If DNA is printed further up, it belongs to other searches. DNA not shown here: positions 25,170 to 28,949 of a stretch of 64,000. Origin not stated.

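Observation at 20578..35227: Sixteen-gene, single-strand Dot/Icm (type IVB) block with a gene order unlike the Legionella/Coxiella paradigms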

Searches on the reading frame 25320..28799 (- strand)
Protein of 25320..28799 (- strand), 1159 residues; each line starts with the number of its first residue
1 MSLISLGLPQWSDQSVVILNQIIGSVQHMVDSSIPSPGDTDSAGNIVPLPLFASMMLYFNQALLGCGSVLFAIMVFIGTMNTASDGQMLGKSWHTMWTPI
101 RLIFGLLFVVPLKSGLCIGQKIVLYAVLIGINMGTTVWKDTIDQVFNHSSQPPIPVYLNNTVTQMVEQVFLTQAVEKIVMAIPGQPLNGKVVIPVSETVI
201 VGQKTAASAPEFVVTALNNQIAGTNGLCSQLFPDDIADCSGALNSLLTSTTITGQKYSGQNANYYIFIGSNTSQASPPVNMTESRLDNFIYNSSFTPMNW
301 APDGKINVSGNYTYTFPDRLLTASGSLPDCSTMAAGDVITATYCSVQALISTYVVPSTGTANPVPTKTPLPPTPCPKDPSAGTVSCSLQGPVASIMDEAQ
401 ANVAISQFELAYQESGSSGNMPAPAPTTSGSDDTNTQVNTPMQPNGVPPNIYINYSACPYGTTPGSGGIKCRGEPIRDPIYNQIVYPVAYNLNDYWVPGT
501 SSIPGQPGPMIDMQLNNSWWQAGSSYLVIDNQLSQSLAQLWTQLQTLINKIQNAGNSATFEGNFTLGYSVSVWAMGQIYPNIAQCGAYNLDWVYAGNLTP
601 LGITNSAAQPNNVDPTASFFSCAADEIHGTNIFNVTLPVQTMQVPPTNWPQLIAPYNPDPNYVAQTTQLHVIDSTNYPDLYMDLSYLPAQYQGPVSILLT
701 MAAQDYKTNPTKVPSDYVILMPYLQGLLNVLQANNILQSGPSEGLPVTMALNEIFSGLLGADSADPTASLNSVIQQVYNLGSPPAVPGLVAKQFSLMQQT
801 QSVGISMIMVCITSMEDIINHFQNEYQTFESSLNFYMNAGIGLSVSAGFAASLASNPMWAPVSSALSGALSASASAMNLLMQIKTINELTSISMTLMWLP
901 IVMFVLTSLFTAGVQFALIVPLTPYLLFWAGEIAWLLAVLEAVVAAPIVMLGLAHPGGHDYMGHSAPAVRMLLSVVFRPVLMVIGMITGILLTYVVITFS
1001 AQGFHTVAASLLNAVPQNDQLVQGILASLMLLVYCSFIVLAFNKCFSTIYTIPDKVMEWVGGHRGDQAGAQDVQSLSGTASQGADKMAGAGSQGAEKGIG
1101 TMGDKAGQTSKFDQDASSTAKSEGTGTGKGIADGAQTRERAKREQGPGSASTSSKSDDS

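Call 4: search_protein_families(library=pfam, proteins=[window:25320-28799:-], max_evalue=0.01)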
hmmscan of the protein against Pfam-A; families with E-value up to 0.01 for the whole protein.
window:25320-28799:- (1159 aa): 0 families

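Call 6: search_protein_families(library=ncbifam, proteins=[window:25320-28799:-], max_evalue=0.01)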
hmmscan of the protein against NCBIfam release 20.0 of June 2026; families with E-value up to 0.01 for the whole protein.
window:25320-28799:- (1159 aa): 2 families
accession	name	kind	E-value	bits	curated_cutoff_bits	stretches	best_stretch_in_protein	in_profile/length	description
NF033886.1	T4SS_DotA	equivalog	7.1e-76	256.7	500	2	796-1063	531-788/790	type IVB secretion system protein DotA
TIGR04346.1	DotA_TraY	subfamily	1.8e-61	208.6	100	2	866-1061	469-656/656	DotA/TraY family protein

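Call 62: search_dna_similar(query=window:25320-28799:-, collection=plasmids, mode=protein, max_evalue=0.00001, max_rows=15)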
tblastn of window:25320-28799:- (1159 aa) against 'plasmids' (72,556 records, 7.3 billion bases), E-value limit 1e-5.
Records with a match: 269; places in all: 274; records where one place covers at least 80% of the query: 0.
Best place of each record, by identity: <60% 269.
By first word of the organism name: Pseudomonas 73; Xanthomonas 46; Klebsiella 39; Salmonella 16; Enterobacter 11; Aeromonas 9; Citrobacter 7; Yersinia 7; Martelella 5; Piscirickettsia 3; and 32 more.
By predicted mobility (MOB-suite, as given by PLSDB): non-mobilizable 154; mobilizable 63; conjugative 52.
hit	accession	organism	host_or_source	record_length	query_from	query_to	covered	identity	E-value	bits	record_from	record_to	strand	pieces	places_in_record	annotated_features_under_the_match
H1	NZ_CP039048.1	Piscirickettsia salmonis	Salmo salar,cell culture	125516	12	1144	54%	35.5%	1e-61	358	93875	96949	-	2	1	DotA/TraY family protein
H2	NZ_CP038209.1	Piscirickettsia salmonis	Salmo salar,ISOLATE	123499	12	1144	54%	35.1%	1e-61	357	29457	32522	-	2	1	DotA/TraY family protein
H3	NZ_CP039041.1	Piscirickettsia salmonis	Salmo salar,cell culture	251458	12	1144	54%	35.1%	1e-61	357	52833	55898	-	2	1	DotA/TraY family protein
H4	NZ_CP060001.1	Xanthomonas citri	Citrus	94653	9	1114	31%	31.1%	8e-13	148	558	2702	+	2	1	DotA/TraY family protein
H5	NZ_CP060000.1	Xanthomonas citri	Citrus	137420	9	1114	31%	31.1%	8e-13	148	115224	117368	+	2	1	DotA/TraY family protein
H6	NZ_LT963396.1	Pseudomonas cerasi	-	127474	1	1111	32%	29.4%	2e-7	122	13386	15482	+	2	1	DotA/TraY family protein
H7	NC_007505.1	Xanthomonas euvesicatoria pv. vesicatoria str. 85-10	-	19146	9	1098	30%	31.4%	8e-13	150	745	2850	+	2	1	DotA/TraY family protein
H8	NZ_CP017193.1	Xanthomonas euvesicatoria pv. vesicatoria str. 85-10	pepper plant,single cell,infected ...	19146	9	1098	30%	31.4%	8e-13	150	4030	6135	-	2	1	DotA/TraY family protein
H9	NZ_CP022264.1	Xanthomonas citri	Cowpea,cell culture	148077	9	1061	33%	28.4%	6e-10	140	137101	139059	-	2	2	DotA/TraY family protein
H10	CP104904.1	Xanthomonas hortorum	geranium,cell culture,leaf sample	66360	10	1098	29%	31.3%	7e-13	151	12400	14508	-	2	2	DotA/TraY family protein (x2)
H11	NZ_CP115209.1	Pseudomonas aeruginosa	Homo sapiens,culture samples from human ...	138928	13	1115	31%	29.4%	4e-9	129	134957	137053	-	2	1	DotA/TraY family protein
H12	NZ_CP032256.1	Pseudomonas aeruginosa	-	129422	13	1115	31%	29.4%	4e-9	127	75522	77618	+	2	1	DotA/TraY family protein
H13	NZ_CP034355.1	Pseudomonas aeruginosa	Homo sapiens,urine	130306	13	1115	31%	29.4%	4e-9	127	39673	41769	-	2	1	DotA/TraY family protein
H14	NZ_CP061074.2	Pseudomonas aeruginosa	Homo sapiens,urine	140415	13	1115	31%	29.4%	4e-9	127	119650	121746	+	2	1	DotA/TraY family protein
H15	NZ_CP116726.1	Pseudomonas aeruginosa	Homo sapiens,urine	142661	13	1115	31%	29.4%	4e-9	127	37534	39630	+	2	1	DotA/TraY family protein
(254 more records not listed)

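Call 63: get_annotated_region(hit=H1, flank=20000)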
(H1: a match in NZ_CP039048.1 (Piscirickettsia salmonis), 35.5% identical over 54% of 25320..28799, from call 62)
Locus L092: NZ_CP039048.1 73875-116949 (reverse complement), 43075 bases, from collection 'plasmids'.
description: Piscirickettsia salmonis strain Psal-073 plasmid unnamed2, complete sequence
organism: Piscirickettsia salmonis (NCBI taxid 1238)
taxonomy: Bacteria; Pseudomonadota; Gammaproteobacteria; Thiotrichales; Piscirickettsiaceae; Piscirickettsia; Piscirickettsia salmonis
host: -; source: Salmo salar,cell culture; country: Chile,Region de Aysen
typing (MOB-suite, as given by PLSDB): non-mobilizable
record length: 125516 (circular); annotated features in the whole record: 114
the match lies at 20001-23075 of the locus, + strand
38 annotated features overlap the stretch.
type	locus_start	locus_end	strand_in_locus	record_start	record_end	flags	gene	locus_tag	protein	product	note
CDS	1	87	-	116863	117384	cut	-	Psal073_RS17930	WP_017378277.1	shikimate kinase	-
CDS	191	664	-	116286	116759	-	-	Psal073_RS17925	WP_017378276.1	peroxiredoxin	-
CDS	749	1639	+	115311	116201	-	dapA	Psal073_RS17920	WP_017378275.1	4-hydroxy-tetrahydrodipicolinate synthase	GO:0009089 - lysine biosynthetic process via diaminopimelate [Evidence IEA]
CDS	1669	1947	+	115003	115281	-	-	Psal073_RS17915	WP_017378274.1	hypothetical protein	-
CDS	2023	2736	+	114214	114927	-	purC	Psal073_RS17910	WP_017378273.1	phosphoribosylaminoimidazolesuccinocarboxamide synthase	GO:0009152 - purine ribonucleotide biosynthetic process [Evidence IEA]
CDS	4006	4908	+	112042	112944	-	-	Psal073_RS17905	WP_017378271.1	DotH/IcmK family type IV secretion protein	-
CDS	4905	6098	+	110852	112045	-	-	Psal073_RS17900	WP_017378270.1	TrbI/VirB10 family protein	-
CDS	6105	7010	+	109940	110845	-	-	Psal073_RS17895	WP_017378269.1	hypothetical protein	-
CDS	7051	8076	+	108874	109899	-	-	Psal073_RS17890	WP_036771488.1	hypothetical protein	-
CDS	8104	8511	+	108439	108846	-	-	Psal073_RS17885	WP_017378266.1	hypothetical protein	-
CDS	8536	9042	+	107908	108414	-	-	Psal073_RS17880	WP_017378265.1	DotD/TraH family lipoprotein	-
CDS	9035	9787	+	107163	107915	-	-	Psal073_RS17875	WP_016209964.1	type IV secretory system conjugative DNA transfer family protein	-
CDS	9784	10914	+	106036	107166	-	-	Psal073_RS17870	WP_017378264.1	ATPase, T2SS/T4P/T4SS family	-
CDS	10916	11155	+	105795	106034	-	icmT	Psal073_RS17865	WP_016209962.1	IcmT/TraK family protein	-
CDS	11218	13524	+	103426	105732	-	-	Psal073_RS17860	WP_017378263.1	TraM recognition domain-containing protein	-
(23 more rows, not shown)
